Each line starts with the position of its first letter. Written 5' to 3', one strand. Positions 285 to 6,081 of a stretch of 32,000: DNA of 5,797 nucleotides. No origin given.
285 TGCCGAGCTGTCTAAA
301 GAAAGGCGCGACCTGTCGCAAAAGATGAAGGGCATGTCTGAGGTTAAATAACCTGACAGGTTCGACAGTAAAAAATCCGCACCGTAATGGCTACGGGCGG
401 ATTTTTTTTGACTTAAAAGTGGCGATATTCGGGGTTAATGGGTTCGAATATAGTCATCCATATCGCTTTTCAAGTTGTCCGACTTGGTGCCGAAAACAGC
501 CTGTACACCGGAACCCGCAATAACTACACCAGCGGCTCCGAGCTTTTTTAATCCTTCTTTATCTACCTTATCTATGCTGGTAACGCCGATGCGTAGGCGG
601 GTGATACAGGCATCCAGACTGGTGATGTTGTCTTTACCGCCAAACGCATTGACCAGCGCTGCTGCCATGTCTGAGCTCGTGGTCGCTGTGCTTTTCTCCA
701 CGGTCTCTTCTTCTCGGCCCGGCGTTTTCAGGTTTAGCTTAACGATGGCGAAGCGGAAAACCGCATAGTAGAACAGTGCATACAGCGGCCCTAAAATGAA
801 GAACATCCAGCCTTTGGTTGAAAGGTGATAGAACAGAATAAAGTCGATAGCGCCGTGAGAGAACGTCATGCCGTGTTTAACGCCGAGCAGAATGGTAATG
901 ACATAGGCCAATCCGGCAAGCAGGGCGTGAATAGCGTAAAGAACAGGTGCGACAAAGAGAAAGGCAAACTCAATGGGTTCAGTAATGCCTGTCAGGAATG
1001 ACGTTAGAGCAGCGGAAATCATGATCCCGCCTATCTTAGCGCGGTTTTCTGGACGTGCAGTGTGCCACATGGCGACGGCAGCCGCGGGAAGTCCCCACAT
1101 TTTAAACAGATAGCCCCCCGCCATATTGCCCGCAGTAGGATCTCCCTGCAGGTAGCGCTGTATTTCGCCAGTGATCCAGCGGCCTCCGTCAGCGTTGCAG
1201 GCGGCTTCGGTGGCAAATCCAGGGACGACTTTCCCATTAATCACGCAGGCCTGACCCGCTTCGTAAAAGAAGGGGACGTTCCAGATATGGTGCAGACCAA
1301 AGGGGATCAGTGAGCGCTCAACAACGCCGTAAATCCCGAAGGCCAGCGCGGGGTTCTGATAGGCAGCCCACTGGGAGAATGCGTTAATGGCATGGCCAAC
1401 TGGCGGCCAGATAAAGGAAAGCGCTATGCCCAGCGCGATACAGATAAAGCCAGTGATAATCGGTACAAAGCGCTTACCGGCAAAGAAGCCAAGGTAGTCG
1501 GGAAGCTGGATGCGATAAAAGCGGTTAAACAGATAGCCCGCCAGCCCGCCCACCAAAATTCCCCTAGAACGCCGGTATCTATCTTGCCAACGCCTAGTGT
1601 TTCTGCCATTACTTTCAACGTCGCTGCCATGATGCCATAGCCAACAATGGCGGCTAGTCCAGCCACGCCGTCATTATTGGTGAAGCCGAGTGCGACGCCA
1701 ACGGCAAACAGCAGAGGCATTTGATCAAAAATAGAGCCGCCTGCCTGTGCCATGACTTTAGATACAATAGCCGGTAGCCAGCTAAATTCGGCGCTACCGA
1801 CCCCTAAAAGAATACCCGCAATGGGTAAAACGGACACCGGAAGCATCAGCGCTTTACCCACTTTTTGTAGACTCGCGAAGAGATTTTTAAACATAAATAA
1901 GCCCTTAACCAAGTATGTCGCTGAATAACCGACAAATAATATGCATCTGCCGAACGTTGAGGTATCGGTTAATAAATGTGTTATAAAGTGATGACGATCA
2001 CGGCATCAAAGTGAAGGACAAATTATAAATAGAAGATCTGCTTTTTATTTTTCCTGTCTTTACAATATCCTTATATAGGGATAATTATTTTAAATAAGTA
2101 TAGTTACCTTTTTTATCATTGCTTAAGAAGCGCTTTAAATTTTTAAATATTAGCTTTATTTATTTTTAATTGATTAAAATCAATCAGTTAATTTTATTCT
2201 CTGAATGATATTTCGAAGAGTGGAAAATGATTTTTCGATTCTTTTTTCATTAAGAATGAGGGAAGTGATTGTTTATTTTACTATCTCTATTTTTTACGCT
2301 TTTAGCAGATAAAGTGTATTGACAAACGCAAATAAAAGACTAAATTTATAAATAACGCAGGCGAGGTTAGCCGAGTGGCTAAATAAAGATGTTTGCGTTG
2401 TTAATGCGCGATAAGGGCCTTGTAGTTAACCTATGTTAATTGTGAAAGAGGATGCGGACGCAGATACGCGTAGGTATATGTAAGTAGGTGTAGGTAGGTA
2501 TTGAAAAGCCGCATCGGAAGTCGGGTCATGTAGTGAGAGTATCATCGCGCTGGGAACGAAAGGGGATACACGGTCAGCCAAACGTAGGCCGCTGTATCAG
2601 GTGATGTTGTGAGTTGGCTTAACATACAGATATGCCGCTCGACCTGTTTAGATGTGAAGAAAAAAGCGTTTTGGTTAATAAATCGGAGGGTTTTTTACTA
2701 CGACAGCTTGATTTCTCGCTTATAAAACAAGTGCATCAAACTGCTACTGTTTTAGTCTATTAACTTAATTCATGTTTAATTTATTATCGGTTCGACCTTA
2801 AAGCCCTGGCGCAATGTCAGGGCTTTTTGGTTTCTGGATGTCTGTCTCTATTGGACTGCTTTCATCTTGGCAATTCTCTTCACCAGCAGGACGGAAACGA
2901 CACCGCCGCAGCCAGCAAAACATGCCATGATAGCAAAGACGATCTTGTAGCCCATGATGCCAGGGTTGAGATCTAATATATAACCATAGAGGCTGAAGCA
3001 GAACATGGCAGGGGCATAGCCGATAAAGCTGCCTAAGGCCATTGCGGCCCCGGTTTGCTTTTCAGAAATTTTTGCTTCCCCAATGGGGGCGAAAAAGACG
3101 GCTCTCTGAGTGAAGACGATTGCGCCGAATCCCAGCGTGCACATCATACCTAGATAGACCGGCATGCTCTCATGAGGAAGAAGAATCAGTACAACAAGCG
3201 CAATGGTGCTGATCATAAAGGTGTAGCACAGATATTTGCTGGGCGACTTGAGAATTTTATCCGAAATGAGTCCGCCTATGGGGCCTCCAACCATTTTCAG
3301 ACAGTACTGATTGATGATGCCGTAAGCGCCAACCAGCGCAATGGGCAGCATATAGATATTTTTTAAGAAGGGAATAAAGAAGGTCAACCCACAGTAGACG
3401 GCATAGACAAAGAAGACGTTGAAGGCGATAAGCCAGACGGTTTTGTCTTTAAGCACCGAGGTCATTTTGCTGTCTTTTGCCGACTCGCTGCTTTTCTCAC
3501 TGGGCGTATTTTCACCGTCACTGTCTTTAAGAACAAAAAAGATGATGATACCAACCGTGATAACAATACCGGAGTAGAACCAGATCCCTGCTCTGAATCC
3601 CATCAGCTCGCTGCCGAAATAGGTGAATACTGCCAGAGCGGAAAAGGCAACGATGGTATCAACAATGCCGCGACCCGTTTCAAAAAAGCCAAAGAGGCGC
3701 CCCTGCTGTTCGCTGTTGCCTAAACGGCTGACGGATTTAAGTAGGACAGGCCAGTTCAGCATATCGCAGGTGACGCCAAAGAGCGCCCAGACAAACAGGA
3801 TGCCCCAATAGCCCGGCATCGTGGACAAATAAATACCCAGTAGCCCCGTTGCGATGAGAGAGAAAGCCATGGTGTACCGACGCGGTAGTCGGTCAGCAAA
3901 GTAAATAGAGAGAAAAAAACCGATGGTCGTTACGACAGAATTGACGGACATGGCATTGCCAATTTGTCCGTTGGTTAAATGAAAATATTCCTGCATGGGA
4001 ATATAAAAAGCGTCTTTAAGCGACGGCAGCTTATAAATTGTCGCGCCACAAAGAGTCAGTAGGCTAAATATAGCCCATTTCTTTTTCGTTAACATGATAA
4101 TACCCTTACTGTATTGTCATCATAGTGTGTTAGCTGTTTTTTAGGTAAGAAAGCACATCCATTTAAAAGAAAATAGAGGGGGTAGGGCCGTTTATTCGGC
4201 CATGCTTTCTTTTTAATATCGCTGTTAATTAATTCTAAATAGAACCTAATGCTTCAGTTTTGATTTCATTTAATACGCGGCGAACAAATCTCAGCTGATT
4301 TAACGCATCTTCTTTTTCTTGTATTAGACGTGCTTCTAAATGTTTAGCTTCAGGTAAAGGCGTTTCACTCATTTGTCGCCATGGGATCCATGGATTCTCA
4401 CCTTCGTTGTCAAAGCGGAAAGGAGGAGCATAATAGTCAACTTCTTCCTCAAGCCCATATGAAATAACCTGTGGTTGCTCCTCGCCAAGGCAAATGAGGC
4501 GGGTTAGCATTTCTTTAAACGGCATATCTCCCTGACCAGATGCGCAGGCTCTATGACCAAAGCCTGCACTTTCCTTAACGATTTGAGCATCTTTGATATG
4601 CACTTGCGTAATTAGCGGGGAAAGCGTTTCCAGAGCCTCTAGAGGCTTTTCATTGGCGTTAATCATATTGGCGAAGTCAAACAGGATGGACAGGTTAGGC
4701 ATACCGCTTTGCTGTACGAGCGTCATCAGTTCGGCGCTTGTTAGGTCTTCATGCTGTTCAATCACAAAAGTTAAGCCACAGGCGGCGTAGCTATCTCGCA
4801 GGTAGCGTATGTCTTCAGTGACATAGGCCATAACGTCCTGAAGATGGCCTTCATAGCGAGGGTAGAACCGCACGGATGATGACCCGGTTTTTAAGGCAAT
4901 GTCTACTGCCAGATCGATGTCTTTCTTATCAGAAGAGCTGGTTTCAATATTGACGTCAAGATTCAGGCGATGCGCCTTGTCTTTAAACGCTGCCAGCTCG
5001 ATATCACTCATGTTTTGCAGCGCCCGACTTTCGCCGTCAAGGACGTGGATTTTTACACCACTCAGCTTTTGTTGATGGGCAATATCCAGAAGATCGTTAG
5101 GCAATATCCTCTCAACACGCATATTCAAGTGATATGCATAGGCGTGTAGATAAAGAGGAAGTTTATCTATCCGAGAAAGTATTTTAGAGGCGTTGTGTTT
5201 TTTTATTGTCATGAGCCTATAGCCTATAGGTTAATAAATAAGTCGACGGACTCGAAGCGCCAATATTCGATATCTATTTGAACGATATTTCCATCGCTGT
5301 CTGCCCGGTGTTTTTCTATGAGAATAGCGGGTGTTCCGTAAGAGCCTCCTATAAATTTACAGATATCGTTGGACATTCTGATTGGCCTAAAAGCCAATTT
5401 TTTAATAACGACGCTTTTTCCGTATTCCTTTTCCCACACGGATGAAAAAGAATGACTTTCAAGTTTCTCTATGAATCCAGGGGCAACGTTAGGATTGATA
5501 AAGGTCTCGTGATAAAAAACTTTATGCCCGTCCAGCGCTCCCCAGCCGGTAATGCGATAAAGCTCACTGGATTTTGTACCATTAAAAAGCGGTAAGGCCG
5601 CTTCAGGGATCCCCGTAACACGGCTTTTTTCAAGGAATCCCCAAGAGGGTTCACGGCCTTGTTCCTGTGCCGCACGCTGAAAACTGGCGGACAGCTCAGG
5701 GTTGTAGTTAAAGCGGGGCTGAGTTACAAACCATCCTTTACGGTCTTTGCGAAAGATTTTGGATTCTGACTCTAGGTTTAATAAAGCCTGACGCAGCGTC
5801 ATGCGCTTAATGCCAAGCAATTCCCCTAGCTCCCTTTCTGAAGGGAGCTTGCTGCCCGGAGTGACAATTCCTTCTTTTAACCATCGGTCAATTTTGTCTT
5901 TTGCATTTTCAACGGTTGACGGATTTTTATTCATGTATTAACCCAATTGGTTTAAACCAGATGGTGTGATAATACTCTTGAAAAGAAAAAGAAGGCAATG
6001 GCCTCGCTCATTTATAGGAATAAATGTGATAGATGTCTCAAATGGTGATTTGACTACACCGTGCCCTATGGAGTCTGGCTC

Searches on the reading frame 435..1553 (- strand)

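Call 40: search_protein_families(library=ncbifam, proteins=[window:435-1553:-], max_evalue=0.00001)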
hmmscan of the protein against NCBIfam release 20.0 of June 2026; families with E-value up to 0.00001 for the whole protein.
window:435-1553:- (372 aa): 18 families
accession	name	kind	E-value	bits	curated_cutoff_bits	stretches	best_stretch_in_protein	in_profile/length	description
NF008301.0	PRK11089.1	equivalog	1.9e-178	594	647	1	2-372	125-477/477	PTS glucose transporter subunit IIBC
TIGR02002.1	PTS-II-BC-glcB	equivalog_domain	6.1e-159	529.9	591.8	1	2-370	142-501/502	glucose-specific PTS transporter subunit IIBC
TIGR01998.1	PTS-II-BC-nag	equivalog_domain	1.3e-107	360.5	553.2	1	2-365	118-474/475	N-acetylglucosamine-specific PTS transporter subunit IIBC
NF007608.0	PRK10255.1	equivalog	2.9e-87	293.7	1010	1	3-368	106-465/648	PTS N-acetyl glucosamine transporter subunit IIABC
NF007509.0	PRK10110.1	subfamily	2.5e-85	286.9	665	1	7-371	160-527/530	PTS maltose transporter subunit IICB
TIGR02004.1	PTS-IIBC-malX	hypoth_equivalog_domain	1.7e-83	281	632.2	1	7-366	151-514/517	maltose/glucose-specific PTS transporter subunit IIBC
TIGR00852.1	pts-Glc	subfamily_domain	4.7e-63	213.2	291.1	1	2-225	74-290/290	maltose/glucose-specific PTS transporter subunit IIC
TIGR02003.1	PTS-II-BC-unk1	hypoth_equivalog_domain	4.1e-58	197.3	649.85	1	4-369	151-545/547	PTS transporter subunit IIBC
TIGR02005.1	PTS-IIBC-alpha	subfamily_domain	3.6e-56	190.5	607.3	1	3-367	147-522/524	alpha-glucoside-specific PTS transporter subunit IIBC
TIGR00826.1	EIIB_glc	domain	3.8e-23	81.6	45.75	1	272-355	2-88/88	glucose PTS transporter subunit EIIB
NF007255.0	PRK09702.1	equivalog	3.1e-18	65.9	321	1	254-372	15-149/161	PTS sugar transporter subunit IIB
TIGR01996.1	PTS-II-BC-sucr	equivalog_domain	1.7e-11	43.4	559.3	1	294-356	3-66/461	sucrose-specific PTS transporter subunit IIBC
TIGR01995.1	PTS-II-ABC-beta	subfamily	2e-10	39.8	614.7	1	294-360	2-69/618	beta-glucoside-specific PTS transporter subunit IIABC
NF007152.0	PRK09586.1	equivalog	1.3e-08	34.5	516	1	291-358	4-72/477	PTS N-acetylmuramic acid transporter subunit IIBC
TIGR01992.1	PTS-IIBC-Tre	equivalog_domain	3e-07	29.7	591.95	1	296-362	3-70/463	PTS system trehalose-specific EIIBC component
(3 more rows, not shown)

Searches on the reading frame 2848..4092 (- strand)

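Call 40: search_protein_families(library=ncbifam, proteins=[window:2848-4092:-], max_evalue=0.00001)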
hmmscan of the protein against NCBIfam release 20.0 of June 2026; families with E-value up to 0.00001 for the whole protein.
window:2848-4092:- (414 aa): 4 families
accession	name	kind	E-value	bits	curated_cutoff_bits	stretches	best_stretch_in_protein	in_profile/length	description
TIGR00881.1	2A0104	subfamily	1.2e-23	83.7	407.75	1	33-374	21-371/379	phosphoglycerate transporter protein PgtP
TIGR00893.1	2A0114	subfamily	3.9e-11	42.5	395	1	33-396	20-391/399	D-galactonate transporter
TIGR00886.1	2A0108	subfamily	6.1e-08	32.1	311.7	1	34-323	29-333/368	NarK family nitrate/nitrite MFS transporter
TIGR00712.1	glpT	equivalog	1.7e-07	30.6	632.55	1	5-376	27-411/440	glycerol-3-phosphate transporter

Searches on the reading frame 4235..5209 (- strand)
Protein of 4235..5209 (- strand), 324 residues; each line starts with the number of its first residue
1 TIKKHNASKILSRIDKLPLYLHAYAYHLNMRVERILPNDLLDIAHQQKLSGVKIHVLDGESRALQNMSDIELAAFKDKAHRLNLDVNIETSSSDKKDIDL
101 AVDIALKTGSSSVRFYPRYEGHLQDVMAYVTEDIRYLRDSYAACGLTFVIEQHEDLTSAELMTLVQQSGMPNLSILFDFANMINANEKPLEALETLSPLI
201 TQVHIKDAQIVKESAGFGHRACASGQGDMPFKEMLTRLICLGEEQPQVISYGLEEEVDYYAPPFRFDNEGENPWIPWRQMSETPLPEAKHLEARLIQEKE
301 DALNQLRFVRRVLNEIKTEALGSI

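Call 40: search_protein_families(library=ncbifam, proteins=[window:4235-5209:-], max_evalue=0.00001)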
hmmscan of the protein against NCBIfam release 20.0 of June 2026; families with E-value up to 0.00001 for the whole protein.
window:4235-5209:- (324 aa): 1 family
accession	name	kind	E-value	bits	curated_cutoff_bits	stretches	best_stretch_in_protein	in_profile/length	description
NF009689.0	PRK13210.1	subfamily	9e-06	25.1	200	0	95-250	98-255/286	L-ribulose-5-phosphate 3-epimerase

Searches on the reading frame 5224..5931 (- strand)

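Call 40: search_protein_families(library=ncbifam, proteins=[window:5224-5931:-], max_evalue=0.00001)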
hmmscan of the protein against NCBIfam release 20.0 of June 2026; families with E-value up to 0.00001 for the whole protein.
window:5224-5931:- (235 aa): 14 families
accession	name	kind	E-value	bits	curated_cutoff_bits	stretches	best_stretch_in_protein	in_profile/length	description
TIGR03337.1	phnR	equivalog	5.8e-52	176.7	296.75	1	10-231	6-226/231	phosphonate utilization transcriptional regulator PhnR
TIGR02018.2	his_ut_repres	equivalog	1e-13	51.2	220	1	10-156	4-149/226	histidine utilization transcriptional repressor HutC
TIGR02325.1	C_P_lyase_phnF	equivalog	3.4e-13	49.7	156.8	1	10-232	13-235/238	phosphonate metabolism transcriptional regulator PhnF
NF041547.1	GntR_LSA1692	equivalog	1.6e-12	47.5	275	1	9-225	5-220/233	GntR family transcriptional regulator, LSA1692 subfamily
NF008491.0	PRK11402.1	subfamily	2.1e-12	47.1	269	1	12-233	18-238/243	GntR family transcriptional regulator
NF052282.1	PLP_TF_PdxR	equivalog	3.8e-09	36.1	320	1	13-83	9-77/448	MocR-like pyridoxine biosynthesis transcription factor PdxR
NF052441.1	TransRegRv0792c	equivalog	6.2e-09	35.5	400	1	23-72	34-83/260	Rv0792c family HTH-type transcriptional regulator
TIGR02404.1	trehalos_R_Bsub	equivalog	5.4e-08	32.7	211.95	1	19-174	14-170/233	trehalose operon repressor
NF007001.0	PRK09464.1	equivalog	1.1e-07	31.7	330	1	11-71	16-76/254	pyruvate dehydrogenase complex transcriptional repressor PdhR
NF007741.0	PRK10421.1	equivalog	3.2e-07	30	311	1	9-72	11-74/262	transcriptional regulator LldR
NF011575.0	PRK14999.1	equivalog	2e-06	27.3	424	1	7-73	14-80/241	histidine utilization repressor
NF007292.0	PRK09764.1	equivalog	2.3e-06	27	281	1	11-86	11-86/240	GntR family transcriptional regulator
NF003444.0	PRK04984.1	equivalog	4.2e-06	26.5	189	1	19-53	21-55/239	fatty acid metabolism transcriptional regulator FadR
TIGR02812.1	fadR_gamma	equivalog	5.2e-06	26.3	249.2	1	18-53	19-54/235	fatty acid metabolism transcriptional regulator FadR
